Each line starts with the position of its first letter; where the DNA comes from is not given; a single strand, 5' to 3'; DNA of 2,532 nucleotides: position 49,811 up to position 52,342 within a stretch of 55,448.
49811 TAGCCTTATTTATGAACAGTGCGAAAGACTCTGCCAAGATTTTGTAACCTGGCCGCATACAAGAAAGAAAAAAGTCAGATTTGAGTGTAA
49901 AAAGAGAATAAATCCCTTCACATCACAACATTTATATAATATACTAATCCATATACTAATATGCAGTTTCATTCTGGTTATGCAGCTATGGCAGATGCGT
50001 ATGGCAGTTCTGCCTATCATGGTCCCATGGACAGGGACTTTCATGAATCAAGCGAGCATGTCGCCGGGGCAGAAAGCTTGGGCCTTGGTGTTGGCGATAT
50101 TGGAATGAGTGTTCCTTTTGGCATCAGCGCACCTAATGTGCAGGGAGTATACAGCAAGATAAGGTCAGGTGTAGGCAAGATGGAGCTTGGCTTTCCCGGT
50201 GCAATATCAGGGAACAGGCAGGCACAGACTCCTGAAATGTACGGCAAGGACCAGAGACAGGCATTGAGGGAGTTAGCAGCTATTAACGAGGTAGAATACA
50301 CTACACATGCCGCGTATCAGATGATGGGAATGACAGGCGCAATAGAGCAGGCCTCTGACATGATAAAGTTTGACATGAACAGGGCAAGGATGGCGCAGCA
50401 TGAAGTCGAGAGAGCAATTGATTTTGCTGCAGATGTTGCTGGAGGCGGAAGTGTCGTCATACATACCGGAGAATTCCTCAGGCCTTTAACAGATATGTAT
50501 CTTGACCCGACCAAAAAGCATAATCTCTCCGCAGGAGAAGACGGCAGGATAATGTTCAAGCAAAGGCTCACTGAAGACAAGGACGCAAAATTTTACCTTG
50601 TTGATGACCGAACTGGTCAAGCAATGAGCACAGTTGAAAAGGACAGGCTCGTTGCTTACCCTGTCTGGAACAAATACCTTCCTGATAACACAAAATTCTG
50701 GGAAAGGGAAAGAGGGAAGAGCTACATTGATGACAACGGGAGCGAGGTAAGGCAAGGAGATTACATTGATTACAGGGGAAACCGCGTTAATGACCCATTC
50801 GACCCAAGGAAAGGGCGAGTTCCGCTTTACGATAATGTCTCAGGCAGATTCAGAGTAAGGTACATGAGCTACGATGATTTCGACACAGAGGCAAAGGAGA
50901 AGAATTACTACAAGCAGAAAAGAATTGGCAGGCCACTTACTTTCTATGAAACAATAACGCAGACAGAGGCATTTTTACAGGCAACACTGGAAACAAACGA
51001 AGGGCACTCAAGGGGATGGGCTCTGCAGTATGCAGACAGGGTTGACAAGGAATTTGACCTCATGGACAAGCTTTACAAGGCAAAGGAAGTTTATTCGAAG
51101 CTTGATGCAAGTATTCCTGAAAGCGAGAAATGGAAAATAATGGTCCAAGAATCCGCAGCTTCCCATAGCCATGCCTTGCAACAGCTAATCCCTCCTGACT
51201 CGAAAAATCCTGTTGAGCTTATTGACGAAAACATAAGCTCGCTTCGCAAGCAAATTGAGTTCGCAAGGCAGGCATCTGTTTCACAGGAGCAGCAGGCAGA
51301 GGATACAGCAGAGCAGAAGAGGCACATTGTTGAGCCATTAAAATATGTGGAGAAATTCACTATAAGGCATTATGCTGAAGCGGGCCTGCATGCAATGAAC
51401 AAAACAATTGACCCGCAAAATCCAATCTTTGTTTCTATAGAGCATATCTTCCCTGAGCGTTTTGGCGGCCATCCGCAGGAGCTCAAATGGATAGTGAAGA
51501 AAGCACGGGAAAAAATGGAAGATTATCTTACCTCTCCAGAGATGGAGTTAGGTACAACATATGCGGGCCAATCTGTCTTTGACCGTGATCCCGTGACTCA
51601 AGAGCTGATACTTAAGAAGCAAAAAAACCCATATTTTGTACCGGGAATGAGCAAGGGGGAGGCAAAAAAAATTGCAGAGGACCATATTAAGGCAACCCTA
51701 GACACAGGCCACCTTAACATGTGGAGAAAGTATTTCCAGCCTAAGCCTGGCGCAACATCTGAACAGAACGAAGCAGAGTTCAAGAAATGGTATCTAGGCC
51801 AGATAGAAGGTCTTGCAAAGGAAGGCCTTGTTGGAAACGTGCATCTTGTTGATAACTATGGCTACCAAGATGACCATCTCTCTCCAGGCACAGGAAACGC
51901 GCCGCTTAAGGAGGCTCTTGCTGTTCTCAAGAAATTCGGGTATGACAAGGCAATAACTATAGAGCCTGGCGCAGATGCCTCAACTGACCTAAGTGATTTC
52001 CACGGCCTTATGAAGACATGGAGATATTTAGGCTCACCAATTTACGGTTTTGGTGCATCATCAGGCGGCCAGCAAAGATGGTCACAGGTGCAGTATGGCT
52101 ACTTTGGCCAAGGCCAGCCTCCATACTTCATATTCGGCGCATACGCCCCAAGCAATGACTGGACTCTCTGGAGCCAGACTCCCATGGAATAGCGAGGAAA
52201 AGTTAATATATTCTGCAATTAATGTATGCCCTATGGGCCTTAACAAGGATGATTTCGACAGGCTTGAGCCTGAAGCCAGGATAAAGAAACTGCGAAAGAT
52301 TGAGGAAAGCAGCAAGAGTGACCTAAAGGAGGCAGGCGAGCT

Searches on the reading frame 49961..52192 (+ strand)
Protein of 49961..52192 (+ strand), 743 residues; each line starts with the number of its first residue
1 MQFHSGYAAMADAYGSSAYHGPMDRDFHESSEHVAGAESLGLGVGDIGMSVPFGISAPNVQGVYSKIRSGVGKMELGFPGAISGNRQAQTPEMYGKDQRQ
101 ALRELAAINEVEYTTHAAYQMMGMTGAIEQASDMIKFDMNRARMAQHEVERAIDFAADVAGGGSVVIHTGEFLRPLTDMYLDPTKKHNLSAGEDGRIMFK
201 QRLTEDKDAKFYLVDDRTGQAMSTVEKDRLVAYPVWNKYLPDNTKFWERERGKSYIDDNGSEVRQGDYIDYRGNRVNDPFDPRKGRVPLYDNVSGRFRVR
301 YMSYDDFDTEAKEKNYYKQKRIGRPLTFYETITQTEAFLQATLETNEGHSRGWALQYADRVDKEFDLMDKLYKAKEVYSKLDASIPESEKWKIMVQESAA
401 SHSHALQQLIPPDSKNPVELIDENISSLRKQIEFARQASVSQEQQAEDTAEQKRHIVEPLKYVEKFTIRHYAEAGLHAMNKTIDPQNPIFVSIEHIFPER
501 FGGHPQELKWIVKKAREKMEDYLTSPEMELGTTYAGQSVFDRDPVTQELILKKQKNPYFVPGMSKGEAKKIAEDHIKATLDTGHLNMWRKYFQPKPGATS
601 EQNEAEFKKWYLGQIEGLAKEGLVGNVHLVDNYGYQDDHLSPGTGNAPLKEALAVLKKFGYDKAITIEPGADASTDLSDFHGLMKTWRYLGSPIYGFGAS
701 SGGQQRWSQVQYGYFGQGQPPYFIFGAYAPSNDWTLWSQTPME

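Call 15: search_protein_families(library=ncbifam, proteins=[window:49961-52192:+])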
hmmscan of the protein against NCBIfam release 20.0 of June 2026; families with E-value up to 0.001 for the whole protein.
window:49961-52192:+ (743 aa): 1 family
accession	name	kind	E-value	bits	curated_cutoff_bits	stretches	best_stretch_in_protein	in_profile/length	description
NF007360.0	PRK09856.1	equivalog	5.4e-05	22.9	305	1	626-668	205-247/276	fructoselysine 3-epimerase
